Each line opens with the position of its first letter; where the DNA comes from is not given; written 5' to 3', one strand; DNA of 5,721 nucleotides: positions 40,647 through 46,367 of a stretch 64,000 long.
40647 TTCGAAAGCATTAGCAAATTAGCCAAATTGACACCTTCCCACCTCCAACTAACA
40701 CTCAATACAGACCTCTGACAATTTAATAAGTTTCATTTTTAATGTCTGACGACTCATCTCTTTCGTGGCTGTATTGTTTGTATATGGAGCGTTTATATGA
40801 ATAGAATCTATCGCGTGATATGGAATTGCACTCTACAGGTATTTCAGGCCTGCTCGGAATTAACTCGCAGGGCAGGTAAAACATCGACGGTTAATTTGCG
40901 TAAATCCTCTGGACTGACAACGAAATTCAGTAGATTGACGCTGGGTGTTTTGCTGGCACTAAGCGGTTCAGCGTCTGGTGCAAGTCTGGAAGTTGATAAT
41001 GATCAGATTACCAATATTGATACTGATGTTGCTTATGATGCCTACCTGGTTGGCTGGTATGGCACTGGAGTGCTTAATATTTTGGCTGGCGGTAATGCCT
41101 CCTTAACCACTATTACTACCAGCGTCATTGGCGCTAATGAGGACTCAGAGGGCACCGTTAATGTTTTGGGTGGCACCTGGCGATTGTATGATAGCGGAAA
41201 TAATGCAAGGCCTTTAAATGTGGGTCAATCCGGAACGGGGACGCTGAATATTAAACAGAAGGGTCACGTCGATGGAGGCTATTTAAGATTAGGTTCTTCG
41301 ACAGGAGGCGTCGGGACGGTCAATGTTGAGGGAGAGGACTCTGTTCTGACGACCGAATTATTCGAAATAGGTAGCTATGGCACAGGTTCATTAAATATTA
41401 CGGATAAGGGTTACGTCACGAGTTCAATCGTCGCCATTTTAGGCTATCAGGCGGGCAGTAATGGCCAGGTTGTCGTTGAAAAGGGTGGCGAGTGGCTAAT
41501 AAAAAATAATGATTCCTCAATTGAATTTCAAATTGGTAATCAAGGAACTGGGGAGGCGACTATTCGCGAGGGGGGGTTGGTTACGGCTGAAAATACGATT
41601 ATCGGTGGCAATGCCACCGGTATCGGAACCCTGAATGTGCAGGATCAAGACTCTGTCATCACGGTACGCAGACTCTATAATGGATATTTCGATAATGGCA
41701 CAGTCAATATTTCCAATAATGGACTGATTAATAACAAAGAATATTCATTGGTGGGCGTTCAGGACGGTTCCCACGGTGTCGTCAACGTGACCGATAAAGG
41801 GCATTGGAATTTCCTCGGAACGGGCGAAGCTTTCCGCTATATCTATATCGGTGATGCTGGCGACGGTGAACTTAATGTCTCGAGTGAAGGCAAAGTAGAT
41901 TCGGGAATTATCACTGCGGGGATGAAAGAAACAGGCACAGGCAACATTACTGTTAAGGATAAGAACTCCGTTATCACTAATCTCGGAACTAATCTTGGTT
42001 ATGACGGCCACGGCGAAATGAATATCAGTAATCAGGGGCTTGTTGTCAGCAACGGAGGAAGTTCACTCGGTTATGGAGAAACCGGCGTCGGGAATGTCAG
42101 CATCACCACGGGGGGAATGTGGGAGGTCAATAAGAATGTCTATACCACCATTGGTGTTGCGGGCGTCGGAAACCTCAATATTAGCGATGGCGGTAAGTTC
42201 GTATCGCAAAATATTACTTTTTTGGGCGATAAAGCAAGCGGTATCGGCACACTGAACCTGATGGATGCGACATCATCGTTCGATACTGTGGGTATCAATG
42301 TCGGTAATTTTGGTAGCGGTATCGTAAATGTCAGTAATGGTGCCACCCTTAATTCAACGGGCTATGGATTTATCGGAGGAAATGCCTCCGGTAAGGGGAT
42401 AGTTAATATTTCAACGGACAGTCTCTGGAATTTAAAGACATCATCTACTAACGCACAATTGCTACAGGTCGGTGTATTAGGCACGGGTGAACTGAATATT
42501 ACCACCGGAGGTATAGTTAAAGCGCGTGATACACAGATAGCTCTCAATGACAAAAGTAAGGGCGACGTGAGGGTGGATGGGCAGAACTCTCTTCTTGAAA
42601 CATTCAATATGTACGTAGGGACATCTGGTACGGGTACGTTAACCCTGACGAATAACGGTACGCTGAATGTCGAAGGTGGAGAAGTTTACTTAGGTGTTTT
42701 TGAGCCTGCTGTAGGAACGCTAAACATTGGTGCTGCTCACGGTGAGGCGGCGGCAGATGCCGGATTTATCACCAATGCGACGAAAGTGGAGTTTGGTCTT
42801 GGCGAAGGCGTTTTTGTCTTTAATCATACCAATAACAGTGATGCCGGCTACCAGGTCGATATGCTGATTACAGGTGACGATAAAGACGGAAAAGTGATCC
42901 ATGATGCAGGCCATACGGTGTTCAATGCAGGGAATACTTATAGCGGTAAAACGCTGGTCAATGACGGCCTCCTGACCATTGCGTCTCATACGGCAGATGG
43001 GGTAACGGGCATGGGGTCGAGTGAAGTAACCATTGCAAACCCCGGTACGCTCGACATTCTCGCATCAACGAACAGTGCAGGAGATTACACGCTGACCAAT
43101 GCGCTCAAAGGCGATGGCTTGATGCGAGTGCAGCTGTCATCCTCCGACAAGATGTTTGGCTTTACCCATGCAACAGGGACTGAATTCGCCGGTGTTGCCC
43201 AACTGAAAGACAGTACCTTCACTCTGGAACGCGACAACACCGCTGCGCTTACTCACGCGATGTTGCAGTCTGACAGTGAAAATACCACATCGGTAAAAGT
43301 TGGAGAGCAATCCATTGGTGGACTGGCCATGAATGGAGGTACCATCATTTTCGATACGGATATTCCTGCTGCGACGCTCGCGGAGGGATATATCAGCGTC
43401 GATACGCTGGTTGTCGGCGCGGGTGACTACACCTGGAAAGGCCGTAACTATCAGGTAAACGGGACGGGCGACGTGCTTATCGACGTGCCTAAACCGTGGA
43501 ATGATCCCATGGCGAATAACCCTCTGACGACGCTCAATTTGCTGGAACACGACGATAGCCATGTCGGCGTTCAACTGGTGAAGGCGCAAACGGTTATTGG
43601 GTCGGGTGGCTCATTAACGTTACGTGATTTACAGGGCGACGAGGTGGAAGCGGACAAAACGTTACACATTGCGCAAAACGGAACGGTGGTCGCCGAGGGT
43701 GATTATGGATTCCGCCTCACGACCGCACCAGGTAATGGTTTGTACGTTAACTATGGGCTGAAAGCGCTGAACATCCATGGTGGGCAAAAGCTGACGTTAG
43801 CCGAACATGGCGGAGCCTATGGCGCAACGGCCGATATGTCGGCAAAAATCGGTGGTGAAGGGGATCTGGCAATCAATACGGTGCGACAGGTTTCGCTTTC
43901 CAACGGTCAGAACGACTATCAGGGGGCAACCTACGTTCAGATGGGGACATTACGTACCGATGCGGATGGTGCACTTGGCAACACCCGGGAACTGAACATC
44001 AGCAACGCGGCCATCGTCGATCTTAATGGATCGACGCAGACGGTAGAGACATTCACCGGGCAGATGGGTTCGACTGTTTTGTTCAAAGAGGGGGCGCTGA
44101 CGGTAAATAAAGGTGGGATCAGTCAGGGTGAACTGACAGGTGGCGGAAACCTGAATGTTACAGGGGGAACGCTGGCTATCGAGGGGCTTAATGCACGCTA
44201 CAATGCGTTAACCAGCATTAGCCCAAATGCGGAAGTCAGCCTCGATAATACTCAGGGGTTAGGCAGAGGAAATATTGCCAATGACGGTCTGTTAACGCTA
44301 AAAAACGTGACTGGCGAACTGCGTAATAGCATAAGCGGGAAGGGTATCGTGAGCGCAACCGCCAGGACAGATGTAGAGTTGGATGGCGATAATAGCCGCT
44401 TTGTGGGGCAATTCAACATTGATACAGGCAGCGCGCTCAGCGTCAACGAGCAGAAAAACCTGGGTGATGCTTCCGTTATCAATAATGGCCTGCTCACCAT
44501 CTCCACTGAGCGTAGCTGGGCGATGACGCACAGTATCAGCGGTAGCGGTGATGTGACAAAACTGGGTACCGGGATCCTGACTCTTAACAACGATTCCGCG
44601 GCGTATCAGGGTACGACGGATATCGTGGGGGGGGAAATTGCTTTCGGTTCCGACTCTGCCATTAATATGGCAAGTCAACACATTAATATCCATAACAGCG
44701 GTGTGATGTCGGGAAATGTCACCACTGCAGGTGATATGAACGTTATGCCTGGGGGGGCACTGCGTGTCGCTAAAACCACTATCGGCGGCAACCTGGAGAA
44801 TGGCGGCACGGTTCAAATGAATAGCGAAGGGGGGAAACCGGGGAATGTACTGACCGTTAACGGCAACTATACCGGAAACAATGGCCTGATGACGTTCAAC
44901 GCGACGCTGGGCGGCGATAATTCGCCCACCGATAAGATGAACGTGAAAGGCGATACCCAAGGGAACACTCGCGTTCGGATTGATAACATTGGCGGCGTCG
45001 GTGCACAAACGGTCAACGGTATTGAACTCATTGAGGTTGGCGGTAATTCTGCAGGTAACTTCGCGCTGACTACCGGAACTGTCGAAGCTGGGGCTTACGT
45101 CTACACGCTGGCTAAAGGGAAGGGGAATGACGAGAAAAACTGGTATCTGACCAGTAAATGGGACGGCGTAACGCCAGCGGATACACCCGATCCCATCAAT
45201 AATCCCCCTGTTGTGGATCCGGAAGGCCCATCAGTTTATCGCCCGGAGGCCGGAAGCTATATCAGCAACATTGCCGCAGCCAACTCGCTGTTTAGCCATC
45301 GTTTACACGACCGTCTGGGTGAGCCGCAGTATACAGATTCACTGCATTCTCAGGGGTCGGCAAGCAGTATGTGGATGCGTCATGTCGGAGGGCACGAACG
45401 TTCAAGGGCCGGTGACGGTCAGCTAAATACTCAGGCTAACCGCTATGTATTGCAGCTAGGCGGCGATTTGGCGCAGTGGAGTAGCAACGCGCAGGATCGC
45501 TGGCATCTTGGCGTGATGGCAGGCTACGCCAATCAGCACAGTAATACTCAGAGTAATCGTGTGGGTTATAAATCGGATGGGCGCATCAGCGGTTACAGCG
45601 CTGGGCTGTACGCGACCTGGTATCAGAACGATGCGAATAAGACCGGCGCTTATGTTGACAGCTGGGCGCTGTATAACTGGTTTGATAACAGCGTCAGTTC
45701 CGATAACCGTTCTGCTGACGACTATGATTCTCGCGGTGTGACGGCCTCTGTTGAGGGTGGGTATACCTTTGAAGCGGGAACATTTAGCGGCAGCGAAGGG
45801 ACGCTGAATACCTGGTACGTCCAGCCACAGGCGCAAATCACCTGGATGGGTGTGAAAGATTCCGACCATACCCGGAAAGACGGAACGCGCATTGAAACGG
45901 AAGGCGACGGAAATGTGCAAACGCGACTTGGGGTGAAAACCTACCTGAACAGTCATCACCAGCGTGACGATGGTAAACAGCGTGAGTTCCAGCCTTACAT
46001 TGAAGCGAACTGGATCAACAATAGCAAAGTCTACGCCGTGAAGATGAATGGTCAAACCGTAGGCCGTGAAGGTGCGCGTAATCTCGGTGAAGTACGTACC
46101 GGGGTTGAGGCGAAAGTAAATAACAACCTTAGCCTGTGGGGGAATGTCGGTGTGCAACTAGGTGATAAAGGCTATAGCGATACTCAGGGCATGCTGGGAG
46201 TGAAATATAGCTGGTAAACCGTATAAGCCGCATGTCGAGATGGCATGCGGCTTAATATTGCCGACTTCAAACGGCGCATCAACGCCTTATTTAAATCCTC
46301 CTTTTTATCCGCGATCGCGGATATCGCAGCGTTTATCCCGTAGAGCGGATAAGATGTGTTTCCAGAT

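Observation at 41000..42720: Tandem 57-60 bp periodicity in the autotransporter passenger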

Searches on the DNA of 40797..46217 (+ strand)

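Call 12: search_dna_similar(query=window:40797-46217:+, collection=ecoli_genomes, mode=near, max_rows=40, rows=spread)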
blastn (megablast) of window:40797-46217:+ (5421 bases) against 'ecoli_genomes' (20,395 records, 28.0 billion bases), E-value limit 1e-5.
Records with a match: 4366; places in all: 4412; records where one place covers at least 80% of the query: 3953.
Genomes with a match: 4364 of 5426; with a place that covers at least 80% of the query: 3953. Places per genome that has any: lowest 1, median 1, highest 3. On chromosomes: 4407 places; on plasmids: 5.
Best place of each record, by identity: >=99% 1542; 95-99% 2824.
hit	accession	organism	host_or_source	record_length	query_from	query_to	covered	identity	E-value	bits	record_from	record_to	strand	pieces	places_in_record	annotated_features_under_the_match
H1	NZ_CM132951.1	Escherichia coli strain 44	Homo sapiens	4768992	1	5421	100%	99.9%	0e+0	10006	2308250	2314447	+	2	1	ECSE_1600 family autotransporter | ESPR-type extended signal peptide-containing protein | IS1-like element IS1B family transposase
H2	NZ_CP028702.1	Escherichia coli strain J53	Laboratory strain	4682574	1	5421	100%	99.9%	0e+0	9984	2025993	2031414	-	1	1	ECSE_1600 family autotransporter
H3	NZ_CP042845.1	Escherichia coli strain JME65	not applicable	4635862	1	5421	100%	99.9%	0e+0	9984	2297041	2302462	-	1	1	ECSE_1600 family autotransporter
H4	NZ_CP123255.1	Escherichia coli strain YZMc17-1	chicken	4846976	1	5421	100%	99.9%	0e+0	9984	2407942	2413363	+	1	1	ECSE_1600 family autotransporter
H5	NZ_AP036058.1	Escherichia coli strain FS1576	not collected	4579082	1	5421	100%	99.9%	0e+0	9984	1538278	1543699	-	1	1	ECSE_1600 family autotransporter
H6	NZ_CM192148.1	Escherichia coli strain Ec-2977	Homo sapiens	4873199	1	5421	100%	99.9%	0e+0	9995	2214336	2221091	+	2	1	ECSE_1600 family autotransporter | ESPR-type extended signal peptide-containing protein | IS3-like element IS2 family transposase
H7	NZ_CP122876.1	Escherichia coli strain ETEC1717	Sus scrofa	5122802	1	5421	100%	99.9%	0e+0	9976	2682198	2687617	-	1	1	ECSE_1600 family autotransporter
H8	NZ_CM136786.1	Escherichia coli strain 8GC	Mink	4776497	1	5421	100%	99.9%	0e+0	9978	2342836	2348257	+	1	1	ECSE_1600 family autotransporter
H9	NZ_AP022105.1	Escherichia coli strain WP5-S17-ESBL-10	-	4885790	1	5421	100%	99.9%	0e+0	9973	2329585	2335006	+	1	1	ECSE_1600 family autotransporter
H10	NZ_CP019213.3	Escherichia coli strain WCHEC050613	Sewage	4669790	1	5421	100%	99.8%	0e+0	9961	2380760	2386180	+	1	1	ECSE_1600 family autotransporter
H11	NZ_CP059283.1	Escherichia coli strain SY3626_hybrid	chicken meat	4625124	1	5421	100%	99.8%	0e+0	9952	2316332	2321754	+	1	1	ECSE_1600 family autotransporter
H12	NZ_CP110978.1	Escherichia coli strain XYEH3934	Homo sapiens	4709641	1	5421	100%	99.5%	0e+0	9867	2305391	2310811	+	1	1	ECSE_1600 family autotransporter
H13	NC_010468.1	Escherichia coli ATCC 8739 strain ATCC 8739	-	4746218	1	5421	100%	99.0%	0e+0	9701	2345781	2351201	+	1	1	ECSE_1600 family autotransporter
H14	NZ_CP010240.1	Escherichia coli strain C7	cow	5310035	1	5421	100%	98.8%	0e+0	9657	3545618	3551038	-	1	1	ECSE_1600 family autotransporter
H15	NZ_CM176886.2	Escherichia coli strain YC21-F17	-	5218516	1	5421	100%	98.8%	0e+0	9651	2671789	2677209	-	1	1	ECSE_1600 family autotransporter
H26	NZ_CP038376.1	Escherichia coli O157:H7 strain F1273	beef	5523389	1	5421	100%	97.5%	0e+0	9265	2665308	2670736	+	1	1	ECSE_1600 family autotransporter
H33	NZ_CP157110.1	Escherichia coli strain UTME-9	Sus scrofa domesticus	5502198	1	5421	96%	98.6%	0e+0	9171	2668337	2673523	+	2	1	ECSE_1600 family autotransporter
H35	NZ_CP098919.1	Escherichia coli strain CUVET17-1418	Canis lupus familiaris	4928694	1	5421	91%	97.1%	0e+0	8335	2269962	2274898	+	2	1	ECSE_1600 family autotransporter | hypothetical protein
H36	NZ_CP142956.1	Escherichia coli strain EC200461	Homo sapiens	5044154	1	5421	81%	97.7%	0e+0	7571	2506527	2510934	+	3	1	ECSE_1600 family autotransporter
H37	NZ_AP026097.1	Escherichia coli strain 57_142493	Homo sapiens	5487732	1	5421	71%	97.5%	0e+0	6557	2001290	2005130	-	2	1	ECSE_1600 family autotransporter | autotransporter outer membrane beta-barrel domain-containing protein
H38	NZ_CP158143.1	Escherichia coli strain FDN-11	chicken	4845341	1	5421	44%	98.5%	0e+0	4243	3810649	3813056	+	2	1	ESPR-type extended signal peptide-containing protein | autotransporter outer membrane beta-barrel domain-containing protein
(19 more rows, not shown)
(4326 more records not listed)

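Call 14: search_dna_similar(query=window:40950-42770:+, collection=ecoli_genomes, mode=near, max_rows=60, rows=spread)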
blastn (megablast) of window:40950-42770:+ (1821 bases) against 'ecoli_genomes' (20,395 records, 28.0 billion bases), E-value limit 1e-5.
Records with a match: 4175; places in all: 4208; records where one place covers at least 80% of the query: 4004.
Genomes with a match: 4175 of 5426; with a place that covers at least 80% of the query: 4004. Places per genome that has any: lowest 1, median 1, highest 2. On chromosomes: 4205 places; on plasmids: 3.
Best place of each record, by identity: >=99% 1378; 95-99% 2796; 90-95% 1.
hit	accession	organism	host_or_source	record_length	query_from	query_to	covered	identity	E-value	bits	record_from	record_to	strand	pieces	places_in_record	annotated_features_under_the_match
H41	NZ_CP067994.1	Escherichia coli strain CV601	not applicable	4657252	1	1821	100%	99.9%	0e+0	3368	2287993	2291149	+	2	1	ESPR-type extended signal peptide-containing protein | IS3-like element IS2 family transposase | ECSE_1600 family autotransporter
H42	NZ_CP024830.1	Escherichia coli strain CREC-532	Homo sapiens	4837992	1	1821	100%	99.9%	0e+0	3358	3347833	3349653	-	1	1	ECSE_1600 family autotransporter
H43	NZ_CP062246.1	Escherichia coli strain AML003_par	not applicable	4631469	1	1821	100%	99.9%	0e+0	3358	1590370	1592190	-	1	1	ECSE_1600 family autotransporter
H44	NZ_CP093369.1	Escherichia coli strain EV36 mutant 5a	missing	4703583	1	1821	100%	99.9%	0e+0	3358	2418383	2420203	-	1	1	ECSE_1600 family autotransporter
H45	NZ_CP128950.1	Escherichia coli strain TUM2805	missing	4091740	1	1821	100%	99.9%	0e+0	3358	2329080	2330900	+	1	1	ECSE_1600 family autotransporter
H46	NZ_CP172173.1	Escherichia coli strain GF124.3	chicken meat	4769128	1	1821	100%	99.9%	0e+0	3358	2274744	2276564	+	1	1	ECSE_1600 family autotransporter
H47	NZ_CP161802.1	Escherichia coli strain MG-phbCAB-3-6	not application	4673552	1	1821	100%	99.9%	0e+0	3358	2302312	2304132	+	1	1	ECSE_1600 family autotransporter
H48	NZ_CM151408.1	Escherichia coli str. K-12 substr. MG1655 strain K-12 ...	not applicable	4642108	1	1821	100%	99.9%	0e+0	3358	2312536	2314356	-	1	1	ECSE_1600 family autotransporter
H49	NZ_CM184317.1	Escherichia coli strain C21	companion animal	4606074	1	1821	100%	99.9%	0e+0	3358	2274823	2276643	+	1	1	ECSE_1600 family autotransporter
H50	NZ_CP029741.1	Escherichia coli strain AR_0085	missing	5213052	1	1821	100%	99.9%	0e+0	3352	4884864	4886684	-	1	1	ECSE_1600 family autotransporter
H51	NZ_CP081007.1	Escherichia coli strain XL1-Blue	-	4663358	1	1821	100%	99.9%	0e+0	3352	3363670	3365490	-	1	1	ECSE_1600 family autotransporter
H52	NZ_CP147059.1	Escherichia coli strain JKHS016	hospital wastewater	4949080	1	1821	100%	99.9%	0e+0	3352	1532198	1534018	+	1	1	ECSE_1600 family autotransporter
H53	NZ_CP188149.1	Escherichia coli strain TUM23339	Laboratory developed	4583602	1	1821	100%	99.9%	0e+0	3352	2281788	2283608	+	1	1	ECSE_1600 family autotransporter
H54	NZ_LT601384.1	Escherichia coli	-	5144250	1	1821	100%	99.9%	0e+0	3352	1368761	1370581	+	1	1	ECSE_1600 family autotransporter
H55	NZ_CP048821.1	Escherichia coli strain QEC11-421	Homo sapiens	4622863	1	1821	100%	99.8%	0e+0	3347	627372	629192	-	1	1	ECSE_1600 family autotransporter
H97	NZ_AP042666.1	Escherichia coli strain OkiPb01710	bovine feces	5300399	1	1821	99%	97.1%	0e+0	3037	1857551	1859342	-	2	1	ECSE_1600 family autotransporter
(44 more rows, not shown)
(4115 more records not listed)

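Call 15: get_annotated_region(hit=H33, flank=300)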
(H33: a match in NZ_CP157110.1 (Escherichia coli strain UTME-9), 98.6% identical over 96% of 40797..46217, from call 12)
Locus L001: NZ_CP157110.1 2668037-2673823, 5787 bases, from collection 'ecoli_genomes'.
description: Escherichia coli strain UTME-9 chromosome, complete genome
organism: Escherichia coli strain UTME-9 (NCBI taxid 562)
replicon: chromosome; assembly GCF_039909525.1
host: Sus scrofa domesticus; source: culture; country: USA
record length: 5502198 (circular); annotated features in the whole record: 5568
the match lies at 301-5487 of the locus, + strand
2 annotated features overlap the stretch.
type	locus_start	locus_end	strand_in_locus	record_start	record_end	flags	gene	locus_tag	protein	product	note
CDS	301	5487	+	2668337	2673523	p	-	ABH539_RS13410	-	ECSE_1600 family autotransporter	frameshifted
CDS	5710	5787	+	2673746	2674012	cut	hipB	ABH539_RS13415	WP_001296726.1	type II toxin-antitoxin system antitoxin HipB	-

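Call 16: get_annotated_region(hit=H35, flank=300)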
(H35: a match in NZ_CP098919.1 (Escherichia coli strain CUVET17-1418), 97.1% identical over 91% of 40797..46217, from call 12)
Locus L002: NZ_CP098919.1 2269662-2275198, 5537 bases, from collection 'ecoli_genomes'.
description: Escherichia coli strain CUVET17-1418 chromosome, complete genome
organism: Escherichia coli strain CUVET17-1418 (NCBI taxid 562)
replicon: chromosome; assembly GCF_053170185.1
host: Canis lupus familiaris; source: urine; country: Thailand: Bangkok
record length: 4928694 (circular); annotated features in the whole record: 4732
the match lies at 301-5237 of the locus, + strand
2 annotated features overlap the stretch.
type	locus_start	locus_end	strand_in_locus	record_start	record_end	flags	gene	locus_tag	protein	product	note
CDS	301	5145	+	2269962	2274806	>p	-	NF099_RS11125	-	ECSE_1600 family autotransporter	incomplete; partial in the middle of a contig; missing C-terminus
CDS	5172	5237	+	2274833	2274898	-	-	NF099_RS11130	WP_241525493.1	hypothetical protein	-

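Call 17: get_annotated_region(hit=H36, flank=300)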
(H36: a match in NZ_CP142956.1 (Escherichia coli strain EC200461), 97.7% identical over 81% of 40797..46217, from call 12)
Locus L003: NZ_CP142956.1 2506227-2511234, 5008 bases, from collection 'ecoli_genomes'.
description: Escherichia coli strain EC200461 chromosome, complete genome
organism: Escherichia coli strain EC200461 (NCBI taxid 562)
replicon: chromosome; assembly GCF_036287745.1
host: Homo sapiens; source: rectal swab; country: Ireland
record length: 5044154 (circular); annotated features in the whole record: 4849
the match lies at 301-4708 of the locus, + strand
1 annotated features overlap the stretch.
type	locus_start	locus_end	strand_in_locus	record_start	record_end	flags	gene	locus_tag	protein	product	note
CDS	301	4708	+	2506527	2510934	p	-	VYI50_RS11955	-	ECSE_1600 family autotransporter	frameshifted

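Call 18: get_annotated_region(hit=H37, flank=300)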
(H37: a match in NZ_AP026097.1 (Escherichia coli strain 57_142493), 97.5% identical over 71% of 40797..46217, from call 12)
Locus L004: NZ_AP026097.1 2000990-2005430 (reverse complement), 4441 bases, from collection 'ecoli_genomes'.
description: Escherichia coli strain 57_142493 chromosome, complete genome
organism: Escherichia coli strain 57_142493 (NCBI taxid 562)
replicon: chromosome; assembly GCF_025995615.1
host: Homo sapiens; source: -; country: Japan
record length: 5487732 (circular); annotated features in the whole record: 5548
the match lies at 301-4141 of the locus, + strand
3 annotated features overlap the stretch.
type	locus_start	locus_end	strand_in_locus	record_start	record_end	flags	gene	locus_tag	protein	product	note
CDS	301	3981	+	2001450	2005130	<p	-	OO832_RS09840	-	ECSE_1600 family autotransporter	incomplete; partial in the middle of a contig; missing C-terminus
CDS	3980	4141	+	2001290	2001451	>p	-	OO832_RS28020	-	autotransporter outer membrane beta-barrel domain-containing protein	incomplete; partial in the middle of a contig; missing N-terminus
CDS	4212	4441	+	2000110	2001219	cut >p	-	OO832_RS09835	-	type II toxin-antitoxin system HipA family toxin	incomplete; partial in the middle of a contig; missing N-terminus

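Call 19: get_annotated_region(hit=H38, flank=300)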
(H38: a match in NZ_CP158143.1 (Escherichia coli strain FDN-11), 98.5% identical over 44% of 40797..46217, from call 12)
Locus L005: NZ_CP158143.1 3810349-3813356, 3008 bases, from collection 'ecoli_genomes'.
description: Escherichia coli strain FDN-11 chromosome, complete genome
organism: Escherichia coli strain FDN-11 (NCBI taxid 562)
replicon: chromosome; assembly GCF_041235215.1
host: chicken; source: duodenum; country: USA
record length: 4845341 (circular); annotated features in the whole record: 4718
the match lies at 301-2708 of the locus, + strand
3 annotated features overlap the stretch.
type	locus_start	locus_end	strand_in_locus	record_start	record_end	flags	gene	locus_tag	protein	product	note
CDS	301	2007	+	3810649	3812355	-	-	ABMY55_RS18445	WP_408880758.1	ESPR-type extended signal peptide-containing protein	-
CDS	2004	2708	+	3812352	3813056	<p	-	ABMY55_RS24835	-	autotransporter outer membrane beta-barrel domain-containing protein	incomplete; partial in the middle of a contig; missing N-terminus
CDS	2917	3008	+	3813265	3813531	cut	hipB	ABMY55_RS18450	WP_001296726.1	type II toxin-antitoxin system antitoxin HipB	-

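Call 20: get_annotated_region(hit=H97, flank=300)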
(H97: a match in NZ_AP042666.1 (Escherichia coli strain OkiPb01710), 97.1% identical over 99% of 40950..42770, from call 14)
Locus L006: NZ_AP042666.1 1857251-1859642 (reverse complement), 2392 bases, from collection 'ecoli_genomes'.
description: Escherichia coli strain OkiPb01710 chromosome, complete genome
organism: Escherichia coli strain OkiPb01710 (NCBI taxid 562)
replicon: chromosome; assembly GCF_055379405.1
host: -; source: bovine feces; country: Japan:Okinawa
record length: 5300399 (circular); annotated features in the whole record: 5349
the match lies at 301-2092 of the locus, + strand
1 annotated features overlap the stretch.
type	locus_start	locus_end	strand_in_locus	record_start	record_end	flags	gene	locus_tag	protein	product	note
CDS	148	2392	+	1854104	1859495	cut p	-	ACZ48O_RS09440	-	ECSE_1600 family autotransporter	frameshifted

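Call 21: get_annotated_region(hit=H26, flank=300)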
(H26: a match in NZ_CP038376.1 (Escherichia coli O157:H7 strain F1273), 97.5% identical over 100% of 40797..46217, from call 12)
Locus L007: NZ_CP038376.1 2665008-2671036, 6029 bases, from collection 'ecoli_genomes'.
description: Escherichia coli O157:H7 strain F1273 chromosome, complete genome
organism: Escherichia coli O157:H7 strain F1273 (NCBI taxid 83334)
replicon: chromosome; assembly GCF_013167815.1
host: -; source: beef; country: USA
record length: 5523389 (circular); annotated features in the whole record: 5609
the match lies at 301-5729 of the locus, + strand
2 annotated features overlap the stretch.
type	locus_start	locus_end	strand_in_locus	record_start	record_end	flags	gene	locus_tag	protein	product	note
CDS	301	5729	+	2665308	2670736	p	-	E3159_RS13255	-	ECSE_1600 family autotransporter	frameshifted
CDS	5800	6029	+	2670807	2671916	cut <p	-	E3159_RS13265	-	type II toxin-antitoxin system HipA family toxin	incomplete; partial in the middle of a contig; missing N-terminus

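Call 22: get_annotated_region(hit=H2, flank=300)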
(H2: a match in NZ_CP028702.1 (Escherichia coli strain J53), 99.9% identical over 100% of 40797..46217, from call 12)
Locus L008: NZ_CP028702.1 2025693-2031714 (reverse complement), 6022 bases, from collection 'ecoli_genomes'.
description: Escherichia coli strain J53 chromosome, complete genome
organism: Escherichia coli strain J53 (NCBI taxid 562)
replicon: chromosome; assembly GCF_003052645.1
host: -; source: Laboratory strain; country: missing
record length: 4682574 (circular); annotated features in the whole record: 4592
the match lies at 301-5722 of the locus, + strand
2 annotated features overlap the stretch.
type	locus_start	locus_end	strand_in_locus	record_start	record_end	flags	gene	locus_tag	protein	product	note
CDS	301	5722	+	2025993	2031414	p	-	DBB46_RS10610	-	ECSE_1600 family autotransporter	frameshifted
CDS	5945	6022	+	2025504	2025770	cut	hipB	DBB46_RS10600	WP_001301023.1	type II toxin-antitoxin system antitoxin HipB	-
